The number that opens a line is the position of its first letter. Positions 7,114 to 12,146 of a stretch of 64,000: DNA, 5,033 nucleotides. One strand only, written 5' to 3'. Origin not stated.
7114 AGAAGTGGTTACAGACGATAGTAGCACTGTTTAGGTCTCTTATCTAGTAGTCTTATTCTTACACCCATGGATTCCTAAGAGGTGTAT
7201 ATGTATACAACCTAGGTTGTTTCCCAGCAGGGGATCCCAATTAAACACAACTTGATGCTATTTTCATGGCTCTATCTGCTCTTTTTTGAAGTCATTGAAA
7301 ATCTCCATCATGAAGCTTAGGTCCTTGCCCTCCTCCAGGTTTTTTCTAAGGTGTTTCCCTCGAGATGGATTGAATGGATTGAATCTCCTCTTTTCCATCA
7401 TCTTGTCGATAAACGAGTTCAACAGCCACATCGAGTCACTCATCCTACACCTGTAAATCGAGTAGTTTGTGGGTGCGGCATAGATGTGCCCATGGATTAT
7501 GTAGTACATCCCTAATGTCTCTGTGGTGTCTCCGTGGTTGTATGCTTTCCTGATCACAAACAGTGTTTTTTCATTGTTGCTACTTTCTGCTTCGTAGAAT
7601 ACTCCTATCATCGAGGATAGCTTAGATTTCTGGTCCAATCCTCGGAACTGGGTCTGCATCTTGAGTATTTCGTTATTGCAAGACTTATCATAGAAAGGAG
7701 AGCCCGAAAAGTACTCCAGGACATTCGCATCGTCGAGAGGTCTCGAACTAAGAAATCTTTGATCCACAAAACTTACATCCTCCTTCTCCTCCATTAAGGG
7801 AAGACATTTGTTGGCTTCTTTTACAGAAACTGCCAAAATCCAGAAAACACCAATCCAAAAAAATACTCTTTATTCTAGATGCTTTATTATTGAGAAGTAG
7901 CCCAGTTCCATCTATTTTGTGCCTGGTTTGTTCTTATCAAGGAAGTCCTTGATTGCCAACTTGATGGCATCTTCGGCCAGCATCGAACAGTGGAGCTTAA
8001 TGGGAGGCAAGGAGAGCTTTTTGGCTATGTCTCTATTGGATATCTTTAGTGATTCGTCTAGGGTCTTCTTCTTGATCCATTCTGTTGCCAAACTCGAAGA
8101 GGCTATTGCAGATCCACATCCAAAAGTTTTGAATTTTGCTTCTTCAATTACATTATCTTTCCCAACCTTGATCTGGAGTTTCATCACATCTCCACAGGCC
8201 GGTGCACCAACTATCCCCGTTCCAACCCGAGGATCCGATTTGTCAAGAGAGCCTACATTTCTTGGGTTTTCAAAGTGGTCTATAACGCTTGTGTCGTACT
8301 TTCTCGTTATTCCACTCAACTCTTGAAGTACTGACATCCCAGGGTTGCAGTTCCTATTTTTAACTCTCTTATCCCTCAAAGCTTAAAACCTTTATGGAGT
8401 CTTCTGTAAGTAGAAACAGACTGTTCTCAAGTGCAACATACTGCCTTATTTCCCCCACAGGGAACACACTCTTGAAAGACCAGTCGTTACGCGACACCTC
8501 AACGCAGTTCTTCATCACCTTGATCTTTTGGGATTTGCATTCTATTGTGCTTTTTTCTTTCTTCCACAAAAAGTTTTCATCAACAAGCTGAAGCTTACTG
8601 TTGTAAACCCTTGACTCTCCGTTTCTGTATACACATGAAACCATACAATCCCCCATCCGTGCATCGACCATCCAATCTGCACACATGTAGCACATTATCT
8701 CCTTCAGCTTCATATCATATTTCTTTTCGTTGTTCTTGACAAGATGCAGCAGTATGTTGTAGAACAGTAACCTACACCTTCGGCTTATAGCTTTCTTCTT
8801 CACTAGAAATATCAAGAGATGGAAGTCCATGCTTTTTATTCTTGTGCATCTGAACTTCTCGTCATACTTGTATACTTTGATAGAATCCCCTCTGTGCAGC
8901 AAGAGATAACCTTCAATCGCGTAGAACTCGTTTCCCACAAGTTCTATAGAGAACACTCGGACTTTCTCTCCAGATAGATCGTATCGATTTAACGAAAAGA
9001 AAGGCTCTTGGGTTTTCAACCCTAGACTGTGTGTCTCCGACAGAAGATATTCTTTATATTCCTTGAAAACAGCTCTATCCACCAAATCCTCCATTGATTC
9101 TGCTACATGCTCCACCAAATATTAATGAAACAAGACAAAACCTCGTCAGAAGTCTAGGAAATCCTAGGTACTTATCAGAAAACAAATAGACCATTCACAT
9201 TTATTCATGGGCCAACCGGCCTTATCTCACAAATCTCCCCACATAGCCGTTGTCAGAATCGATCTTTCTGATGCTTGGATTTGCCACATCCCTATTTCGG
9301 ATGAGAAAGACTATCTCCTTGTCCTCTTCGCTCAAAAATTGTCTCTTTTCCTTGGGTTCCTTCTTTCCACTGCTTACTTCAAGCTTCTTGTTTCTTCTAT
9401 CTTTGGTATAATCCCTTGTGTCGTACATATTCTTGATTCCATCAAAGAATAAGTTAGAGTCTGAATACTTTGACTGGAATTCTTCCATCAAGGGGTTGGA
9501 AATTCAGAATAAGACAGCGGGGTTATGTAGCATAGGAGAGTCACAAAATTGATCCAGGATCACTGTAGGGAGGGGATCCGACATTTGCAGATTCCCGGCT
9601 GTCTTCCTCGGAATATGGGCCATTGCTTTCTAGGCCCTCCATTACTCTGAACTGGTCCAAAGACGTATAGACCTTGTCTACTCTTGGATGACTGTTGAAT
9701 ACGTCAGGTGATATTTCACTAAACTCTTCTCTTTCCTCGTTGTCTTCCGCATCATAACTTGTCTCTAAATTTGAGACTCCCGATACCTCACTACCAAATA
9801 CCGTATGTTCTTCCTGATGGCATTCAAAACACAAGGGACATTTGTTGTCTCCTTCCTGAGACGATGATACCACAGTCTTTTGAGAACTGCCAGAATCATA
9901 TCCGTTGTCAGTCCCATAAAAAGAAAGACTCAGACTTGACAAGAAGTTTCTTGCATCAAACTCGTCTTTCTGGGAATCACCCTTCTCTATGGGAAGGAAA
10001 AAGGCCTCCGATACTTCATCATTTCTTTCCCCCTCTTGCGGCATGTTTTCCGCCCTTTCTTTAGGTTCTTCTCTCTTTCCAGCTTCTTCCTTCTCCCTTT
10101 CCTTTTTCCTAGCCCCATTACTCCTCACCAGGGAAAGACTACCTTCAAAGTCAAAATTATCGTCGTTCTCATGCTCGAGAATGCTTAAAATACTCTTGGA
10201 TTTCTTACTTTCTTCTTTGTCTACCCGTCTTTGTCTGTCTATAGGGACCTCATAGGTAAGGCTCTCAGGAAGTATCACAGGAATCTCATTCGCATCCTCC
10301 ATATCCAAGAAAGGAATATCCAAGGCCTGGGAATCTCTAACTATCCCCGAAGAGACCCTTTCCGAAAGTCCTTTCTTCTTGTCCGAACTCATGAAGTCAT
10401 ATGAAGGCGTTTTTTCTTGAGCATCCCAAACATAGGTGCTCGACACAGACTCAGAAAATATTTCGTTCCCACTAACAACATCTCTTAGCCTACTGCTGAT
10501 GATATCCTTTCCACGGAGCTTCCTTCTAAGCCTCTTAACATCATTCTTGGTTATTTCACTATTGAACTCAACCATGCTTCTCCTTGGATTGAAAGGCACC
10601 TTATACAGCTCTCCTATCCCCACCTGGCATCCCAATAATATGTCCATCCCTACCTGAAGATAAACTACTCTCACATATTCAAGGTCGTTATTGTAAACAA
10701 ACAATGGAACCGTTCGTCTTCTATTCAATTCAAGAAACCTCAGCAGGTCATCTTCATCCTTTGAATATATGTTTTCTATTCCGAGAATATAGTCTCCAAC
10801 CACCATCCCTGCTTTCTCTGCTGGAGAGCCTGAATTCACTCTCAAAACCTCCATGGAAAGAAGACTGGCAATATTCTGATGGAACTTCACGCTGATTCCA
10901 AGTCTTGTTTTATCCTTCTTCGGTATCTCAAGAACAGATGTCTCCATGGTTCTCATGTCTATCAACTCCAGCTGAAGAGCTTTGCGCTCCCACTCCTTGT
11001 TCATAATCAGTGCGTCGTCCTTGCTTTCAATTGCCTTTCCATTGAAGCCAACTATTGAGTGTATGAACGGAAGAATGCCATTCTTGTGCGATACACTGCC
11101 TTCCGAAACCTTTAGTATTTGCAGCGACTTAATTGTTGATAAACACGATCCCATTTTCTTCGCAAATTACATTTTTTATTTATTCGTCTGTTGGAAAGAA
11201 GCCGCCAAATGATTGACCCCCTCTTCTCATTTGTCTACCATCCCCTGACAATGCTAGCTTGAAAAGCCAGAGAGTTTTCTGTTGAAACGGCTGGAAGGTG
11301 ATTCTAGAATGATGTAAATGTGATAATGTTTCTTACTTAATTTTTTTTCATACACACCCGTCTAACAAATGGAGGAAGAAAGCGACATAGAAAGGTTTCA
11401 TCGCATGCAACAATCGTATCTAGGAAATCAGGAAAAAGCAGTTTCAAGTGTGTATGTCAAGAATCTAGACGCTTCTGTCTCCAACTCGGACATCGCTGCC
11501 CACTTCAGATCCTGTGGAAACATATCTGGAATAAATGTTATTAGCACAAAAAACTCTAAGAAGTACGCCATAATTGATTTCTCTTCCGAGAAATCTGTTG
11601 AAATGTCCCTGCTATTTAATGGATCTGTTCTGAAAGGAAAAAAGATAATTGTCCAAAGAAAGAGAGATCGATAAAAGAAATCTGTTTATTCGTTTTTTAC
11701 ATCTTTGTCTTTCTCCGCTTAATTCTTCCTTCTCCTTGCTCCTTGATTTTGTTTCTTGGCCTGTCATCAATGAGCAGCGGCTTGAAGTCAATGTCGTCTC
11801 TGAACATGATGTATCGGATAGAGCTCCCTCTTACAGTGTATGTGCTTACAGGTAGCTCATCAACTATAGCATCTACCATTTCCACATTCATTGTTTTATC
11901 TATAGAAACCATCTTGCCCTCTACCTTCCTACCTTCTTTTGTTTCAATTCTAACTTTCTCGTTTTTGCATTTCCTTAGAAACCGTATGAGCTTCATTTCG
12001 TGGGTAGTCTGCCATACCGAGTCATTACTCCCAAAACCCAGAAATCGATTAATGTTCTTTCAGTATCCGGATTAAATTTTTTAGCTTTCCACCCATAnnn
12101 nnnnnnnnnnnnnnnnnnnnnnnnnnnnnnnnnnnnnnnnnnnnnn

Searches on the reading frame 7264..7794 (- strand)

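Call 57: search_protein_families(library=pfam, proteins=[window:7264-7794:-], max_evalue=0.0001)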
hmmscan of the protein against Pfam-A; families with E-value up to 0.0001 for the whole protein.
window:7264-7794:- (176 aa): 1 family
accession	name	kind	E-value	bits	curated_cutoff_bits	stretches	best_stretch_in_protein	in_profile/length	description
PF04934.19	Med6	-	2.9e-37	127.9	27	1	7-139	1-133/133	MED6 mediator sub complex component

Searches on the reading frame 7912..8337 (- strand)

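Call 57: search_protein_families(library=pfam, proteins=[window:7912-8337:-], max_evalue=0.0001)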
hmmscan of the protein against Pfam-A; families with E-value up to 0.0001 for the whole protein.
window:7912-8337:- (141 aa): 1 family
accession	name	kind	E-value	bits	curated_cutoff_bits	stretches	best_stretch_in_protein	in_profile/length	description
PF01592.21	NifU_N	-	2.7e-49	167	22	1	14-137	2-125/127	NifU-like N terminal domain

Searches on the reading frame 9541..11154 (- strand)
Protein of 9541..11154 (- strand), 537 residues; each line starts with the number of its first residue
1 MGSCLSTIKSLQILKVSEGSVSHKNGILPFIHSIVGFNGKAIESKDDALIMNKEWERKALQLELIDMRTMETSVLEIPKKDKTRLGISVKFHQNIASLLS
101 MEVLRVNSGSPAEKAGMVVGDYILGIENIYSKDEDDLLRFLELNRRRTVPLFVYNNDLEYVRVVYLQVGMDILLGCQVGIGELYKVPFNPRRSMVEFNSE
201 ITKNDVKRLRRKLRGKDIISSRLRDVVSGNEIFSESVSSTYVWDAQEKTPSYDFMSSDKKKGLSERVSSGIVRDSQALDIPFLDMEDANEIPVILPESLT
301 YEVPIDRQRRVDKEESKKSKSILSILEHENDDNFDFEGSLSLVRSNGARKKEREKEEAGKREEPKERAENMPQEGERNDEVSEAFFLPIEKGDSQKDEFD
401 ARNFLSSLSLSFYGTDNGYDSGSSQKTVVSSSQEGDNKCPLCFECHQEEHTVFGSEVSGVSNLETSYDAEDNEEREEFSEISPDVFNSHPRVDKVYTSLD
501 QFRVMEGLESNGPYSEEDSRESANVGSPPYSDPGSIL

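Call 4: search_protein_families(library=pfam, proteins=[window:9541-11154:-], max_evalue=0.01)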
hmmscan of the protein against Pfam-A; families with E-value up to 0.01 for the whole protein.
window:9541-11154:- (537 aa): 4 families
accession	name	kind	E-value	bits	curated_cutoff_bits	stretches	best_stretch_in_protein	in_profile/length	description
PF04495.20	GRASP55_65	-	1.1e-22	81.3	27.7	1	80-187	23-136/138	GRASP55/65 PDZ-like domain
PF17820.7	PDZ_6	-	1.5e-09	37.9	27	1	103-153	2-52/54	PDZ domain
PF13180.12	PDZ_2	-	4.2e-05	24.2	27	1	84-141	2-54/80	PDZ domain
PF00595.29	PDZ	-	0.0012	19.6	23.2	0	77-128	4-54/81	PDZ domain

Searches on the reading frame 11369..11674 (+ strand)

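Call 4: search_protein_families(library=pfam, proteins=[window:11369-11674:+], max_evalue=0.01)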
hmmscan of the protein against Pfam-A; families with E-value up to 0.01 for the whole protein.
window:11369-11674:+ (101 aa): 3 families
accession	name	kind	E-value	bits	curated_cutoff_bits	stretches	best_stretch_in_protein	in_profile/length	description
PF00076.28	RRM_1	-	4.8e-13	49.2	20.7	1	28-93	1-69/70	RNA recognition motif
PF14605.12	Nup35_RRM_2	-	0.0001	22.6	27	1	40-80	15-52/53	Nup53/35/40-type RNA recognition motif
PF23085.1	RRM_PARP14_3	-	0.00042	20.8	24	1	26-95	2-71/82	PARP14, third RRM domain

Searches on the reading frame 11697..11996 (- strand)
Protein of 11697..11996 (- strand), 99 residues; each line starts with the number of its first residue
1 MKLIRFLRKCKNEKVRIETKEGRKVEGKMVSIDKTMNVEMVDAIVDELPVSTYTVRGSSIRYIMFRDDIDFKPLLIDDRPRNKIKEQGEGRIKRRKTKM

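Call 4: search_protein_families(library=pfam, proteins=[window:11697-11996:-], max_evalue=0.01)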
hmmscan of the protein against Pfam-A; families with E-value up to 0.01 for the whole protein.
window:11697-11996:- (99 aa): 1 family
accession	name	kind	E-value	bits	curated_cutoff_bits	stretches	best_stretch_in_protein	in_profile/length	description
PF01423.28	LSM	-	3.7e-14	52.6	23.4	1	5-64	1-65/66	LSM domain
